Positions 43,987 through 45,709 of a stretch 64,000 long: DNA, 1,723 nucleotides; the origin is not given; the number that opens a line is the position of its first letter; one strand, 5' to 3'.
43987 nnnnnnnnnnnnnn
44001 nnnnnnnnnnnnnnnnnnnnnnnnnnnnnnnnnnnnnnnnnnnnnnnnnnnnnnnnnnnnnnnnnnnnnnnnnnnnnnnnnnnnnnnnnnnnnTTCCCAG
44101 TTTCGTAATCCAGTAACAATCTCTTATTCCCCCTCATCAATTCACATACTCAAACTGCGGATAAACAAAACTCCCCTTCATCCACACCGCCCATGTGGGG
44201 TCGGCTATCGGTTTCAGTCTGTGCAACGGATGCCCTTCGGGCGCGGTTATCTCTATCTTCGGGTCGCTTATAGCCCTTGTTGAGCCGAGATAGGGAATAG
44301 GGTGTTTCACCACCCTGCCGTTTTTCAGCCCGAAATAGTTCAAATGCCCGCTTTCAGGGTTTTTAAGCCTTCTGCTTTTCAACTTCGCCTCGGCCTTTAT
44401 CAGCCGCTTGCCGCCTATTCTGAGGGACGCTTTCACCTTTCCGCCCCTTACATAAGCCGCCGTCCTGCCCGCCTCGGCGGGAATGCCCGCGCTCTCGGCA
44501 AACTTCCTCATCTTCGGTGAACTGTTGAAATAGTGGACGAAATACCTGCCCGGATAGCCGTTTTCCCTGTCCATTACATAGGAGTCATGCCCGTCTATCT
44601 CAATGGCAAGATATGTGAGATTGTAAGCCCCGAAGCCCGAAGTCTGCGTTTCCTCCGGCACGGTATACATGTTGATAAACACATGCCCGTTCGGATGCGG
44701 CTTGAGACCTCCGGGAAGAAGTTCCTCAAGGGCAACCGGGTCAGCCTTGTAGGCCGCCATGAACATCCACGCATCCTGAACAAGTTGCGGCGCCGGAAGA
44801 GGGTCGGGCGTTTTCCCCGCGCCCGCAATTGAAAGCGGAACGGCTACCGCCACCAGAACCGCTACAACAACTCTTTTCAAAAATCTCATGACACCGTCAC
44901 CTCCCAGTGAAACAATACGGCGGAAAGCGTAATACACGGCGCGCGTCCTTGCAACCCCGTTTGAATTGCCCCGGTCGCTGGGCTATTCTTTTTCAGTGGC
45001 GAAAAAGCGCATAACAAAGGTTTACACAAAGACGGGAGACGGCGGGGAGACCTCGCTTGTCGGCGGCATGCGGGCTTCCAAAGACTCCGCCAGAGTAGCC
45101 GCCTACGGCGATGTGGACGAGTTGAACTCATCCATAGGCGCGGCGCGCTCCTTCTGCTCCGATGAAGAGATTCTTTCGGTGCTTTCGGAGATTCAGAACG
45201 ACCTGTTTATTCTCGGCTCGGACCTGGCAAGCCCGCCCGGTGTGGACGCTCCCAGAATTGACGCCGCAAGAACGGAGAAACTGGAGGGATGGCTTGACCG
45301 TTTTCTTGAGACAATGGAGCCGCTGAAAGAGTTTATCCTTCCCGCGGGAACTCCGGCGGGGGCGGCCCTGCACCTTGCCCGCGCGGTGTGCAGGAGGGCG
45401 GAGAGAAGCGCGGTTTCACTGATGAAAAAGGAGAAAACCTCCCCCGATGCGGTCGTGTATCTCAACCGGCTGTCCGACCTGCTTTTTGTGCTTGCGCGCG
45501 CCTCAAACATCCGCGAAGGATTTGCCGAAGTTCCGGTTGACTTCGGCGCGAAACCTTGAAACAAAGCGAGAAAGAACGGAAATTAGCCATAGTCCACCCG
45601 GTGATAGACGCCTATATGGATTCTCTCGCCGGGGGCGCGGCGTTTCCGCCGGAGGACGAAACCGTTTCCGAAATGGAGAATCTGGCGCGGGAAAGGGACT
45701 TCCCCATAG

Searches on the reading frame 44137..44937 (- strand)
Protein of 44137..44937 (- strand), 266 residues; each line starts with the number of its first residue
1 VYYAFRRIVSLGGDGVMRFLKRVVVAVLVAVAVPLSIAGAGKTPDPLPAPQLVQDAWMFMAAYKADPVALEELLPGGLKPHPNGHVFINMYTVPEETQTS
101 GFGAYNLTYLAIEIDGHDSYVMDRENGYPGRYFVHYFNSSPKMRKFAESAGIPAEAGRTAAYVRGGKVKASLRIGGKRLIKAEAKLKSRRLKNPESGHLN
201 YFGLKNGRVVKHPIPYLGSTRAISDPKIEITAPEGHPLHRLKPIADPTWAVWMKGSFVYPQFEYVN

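Call 3: search_protein_families(library=pfam, proteins=[window:44137-44937:-], max_evalue=0.01)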
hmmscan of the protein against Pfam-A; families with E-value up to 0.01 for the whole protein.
window:44137-44937:- (266 aa): 1 family
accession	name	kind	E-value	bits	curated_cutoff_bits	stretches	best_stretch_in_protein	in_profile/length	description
PF06314.16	ADC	-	2.8e-13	50.4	29.8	1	47-199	14-154/238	Acetoacetate decarboxylase (ADC)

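Call 5: search_protein_families(library=ncbifam, proteins=[window:44137-44937:-], max_evalue=0.01)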
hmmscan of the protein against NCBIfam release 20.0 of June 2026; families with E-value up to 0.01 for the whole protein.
window:44137-44937:- (266 aa): 0 families

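Call 10: find_encoding_contigs(protein=window:44137-44937:-, flank=10000, max_places=10)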
Protein window:44137-44937:- (266 aa): no gene with exactly this product is on record in the collection.

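Call 17: find_related_loci(query=window:44137-44937:-, collection=genome_contigs, flank=10000)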
Query window:44137-44937:- (266 aa) in genome_contigs; peptide patterns used: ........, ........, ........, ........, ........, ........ (x = any residue, [..] = any of these).
49 stretches matched a pattern; 10 encode a relative of the query (tblastn E <= 1e-3); 10 distinct loci.
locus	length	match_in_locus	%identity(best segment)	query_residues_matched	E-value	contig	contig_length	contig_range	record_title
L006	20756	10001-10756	72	13-266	5e-124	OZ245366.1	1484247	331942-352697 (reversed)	MAG: Thermodesulfobacteriota bacterium isolate 7d8b8fe6-3389-4070-a091-d9a8b8500587 genome assembly, chromosome: 1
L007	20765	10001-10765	68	14-266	1e-119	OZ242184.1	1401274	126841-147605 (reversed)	MAG: Thermodesulfobacteriota bacterium isolate 13ca7263-252e-4e88-bd46-881ee0964f5f genome assembly, chromosome: 1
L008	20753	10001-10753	67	16-265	8e-113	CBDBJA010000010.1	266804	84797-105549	MAG: Thermodesulfobacteriota bacterium isolate 9e4b1e2a-9897-4602-aa7f-64ffbed5bca6 genome assembly, contig: contig_10,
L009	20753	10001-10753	60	16-266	1e-94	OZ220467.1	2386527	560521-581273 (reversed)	MAG: Thermodesulfobacteriota bacterium isolate aae6c288-ea75-4acf-8f30-d59ed56bdf13 genome assembly, chromosome: 1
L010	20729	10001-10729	61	25-266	2e-86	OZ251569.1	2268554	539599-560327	MAG: Thermodesulfobacteriota bacterium isolate 35404873-1dcd-4dbd-b155-cc8a8283caff genome assembly, chromosome: 1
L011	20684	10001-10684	61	43-266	7e-84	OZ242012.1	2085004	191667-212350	MAG: Thermodesulfobacteriota bacterium isolate 91ea7efe-b69b-418d-9017-4c677b0b92d3 genome assembly, chromosome: 1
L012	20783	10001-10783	53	17-266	1e-82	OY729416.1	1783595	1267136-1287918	MAG: Thermodesulfobacteriota bacterium isolate ba02c5ff-97d3-4768-ae28-618c4039653d genome assembly, chromosome: 1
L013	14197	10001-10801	50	16-266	5e-81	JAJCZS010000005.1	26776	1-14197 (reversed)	MAG: Deltaproteobacteria bacterium isolate OFTM111 OFTM111_4, whole genome shotgun sequence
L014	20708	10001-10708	58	38-266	6e-87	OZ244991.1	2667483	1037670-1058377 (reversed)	MAG: Thermodesulfobacteriota bacterium isolate 77748b03-fe7e-4f50-8619-3c6866420abe genome assembly, chromosome: 1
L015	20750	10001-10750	72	14-266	2e-124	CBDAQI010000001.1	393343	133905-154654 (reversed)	MAG: Thermodesulfobacteriota bacterium isolate 274520fc-c05b-446e-8c5d-ef4d51f8906c genome assembly, contig: contig_1, w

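Call 77: search_protein_families(library=pfam, proteins=[L015:11063-12475:-], max_evalue=0.001)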
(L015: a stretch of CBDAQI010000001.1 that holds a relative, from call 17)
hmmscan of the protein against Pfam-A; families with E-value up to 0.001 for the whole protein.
L015:11063-12475:- (470 aa): 2 families
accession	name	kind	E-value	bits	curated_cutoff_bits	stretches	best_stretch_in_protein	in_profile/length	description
PF13749.12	HATPase_c_4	-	2e-24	85.8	26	1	303-386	1-89/89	Putative ATP-dependent DNA helicase recG C-terminal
PF04326.19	SLFN_AlbA_2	-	1.3e-14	55.2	25.3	1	15-128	1-116/118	Schlafen, AlbA_2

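Call 94: search_protein_families(library=padloc, proteins=[L015:11063-12475:-], max_evalue=0.00001)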
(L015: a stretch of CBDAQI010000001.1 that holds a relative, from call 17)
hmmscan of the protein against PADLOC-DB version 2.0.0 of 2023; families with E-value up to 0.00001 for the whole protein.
L015:11063-12475:- (470 aa): 2 families
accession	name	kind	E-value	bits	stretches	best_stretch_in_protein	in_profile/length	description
PDLC02402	Aga_SIR2-PNTD1-PNTD2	-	4.3e-10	36.4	1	172-321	341-481/876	Class I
PDLC02394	pAgo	-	5.9e-10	35.5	1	25-394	49-442/1121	-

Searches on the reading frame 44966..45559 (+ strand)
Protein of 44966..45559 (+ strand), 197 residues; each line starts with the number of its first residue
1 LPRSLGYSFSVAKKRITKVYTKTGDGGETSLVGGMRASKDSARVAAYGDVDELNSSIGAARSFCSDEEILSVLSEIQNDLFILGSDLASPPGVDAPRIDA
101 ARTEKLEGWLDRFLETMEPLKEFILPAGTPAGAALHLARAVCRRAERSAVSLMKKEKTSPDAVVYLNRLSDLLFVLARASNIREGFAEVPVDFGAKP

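Call 85: find_encoding_contigs(protein=window:44966-45559:+, flank=10000, max_places=8)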
Protein window:44966-45559:+ (197 aa): 10 contigs read that carry it; 8 places shown.
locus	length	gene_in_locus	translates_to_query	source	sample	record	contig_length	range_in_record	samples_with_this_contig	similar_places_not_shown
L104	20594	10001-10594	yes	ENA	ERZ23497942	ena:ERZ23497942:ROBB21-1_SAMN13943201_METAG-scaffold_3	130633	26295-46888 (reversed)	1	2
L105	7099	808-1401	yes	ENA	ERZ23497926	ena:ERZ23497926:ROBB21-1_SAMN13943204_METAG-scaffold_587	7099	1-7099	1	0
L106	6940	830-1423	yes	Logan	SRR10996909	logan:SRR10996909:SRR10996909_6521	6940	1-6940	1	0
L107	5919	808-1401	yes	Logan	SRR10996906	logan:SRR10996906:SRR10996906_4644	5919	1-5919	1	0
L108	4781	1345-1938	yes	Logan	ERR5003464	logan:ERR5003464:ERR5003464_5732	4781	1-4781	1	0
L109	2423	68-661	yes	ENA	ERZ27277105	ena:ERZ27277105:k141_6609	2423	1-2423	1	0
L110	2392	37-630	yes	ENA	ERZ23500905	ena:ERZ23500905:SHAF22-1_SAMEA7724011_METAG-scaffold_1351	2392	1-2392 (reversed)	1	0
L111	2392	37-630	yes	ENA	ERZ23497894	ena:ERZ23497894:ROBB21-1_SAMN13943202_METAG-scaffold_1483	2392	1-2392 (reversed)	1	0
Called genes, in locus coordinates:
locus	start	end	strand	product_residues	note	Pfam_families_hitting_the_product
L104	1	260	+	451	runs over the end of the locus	PF00772:DnaB, PF03796:DnaB_C, PF13481:AAA_25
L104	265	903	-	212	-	-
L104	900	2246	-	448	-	PF13660:DUF4147, PF05161:MOFRL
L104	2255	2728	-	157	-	PF01257:2Fe-2S_thioredx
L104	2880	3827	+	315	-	-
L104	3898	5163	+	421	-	PF13428:TPR_14 (faint), PF07719:TPR_2 (faint), PF13174:TPR_6 (faint), PF24575:TPR_Slam (faint), PF14559:TPR_19 (weak), PF04575:SlipAM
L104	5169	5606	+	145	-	-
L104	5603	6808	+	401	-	PF08867:FRG, PF13414:TPR_11 (faint), PF07719:TPR_2 (faint), PF13181:TPR_8 (faint), PF13424:TPR_12 (faint), PF13431:TPR_17 (faint), PF00515:TPR_1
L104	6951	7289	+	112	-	-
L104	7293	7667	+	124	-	PF12760:Zn_ribbon_IS1595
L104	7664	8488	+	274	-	PF01555:N6_N4_Mtase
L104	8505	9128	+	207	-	-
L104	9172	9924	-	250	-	PF06314:ADC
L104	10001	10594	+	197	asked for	PF01923:Cob_adeno_trans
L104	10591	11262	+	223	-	PF01596:Methyltransf_3, PF01135:PCMT (weak), PF13847:Methyltransf_31, PF08241:Methyltransf_11 (weak), PF13578:Methyltransf_24, PF13649:Methyltransf_25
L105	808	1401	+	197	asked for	PF01923:Cob_adeno_trans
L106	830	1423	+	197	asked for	PF01923:Cob_adeno_trans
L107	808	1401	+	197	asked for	PF01923:Cob_adeno_trans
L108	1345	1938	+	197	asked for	PF01923:Cob_adeno_trans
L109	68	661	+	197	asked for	PF01923:Cob_adeno_trans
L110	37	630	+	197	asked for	PF01923:Cob_adeno_trans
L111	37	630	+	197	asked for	PF01923:Cob_adeno_trans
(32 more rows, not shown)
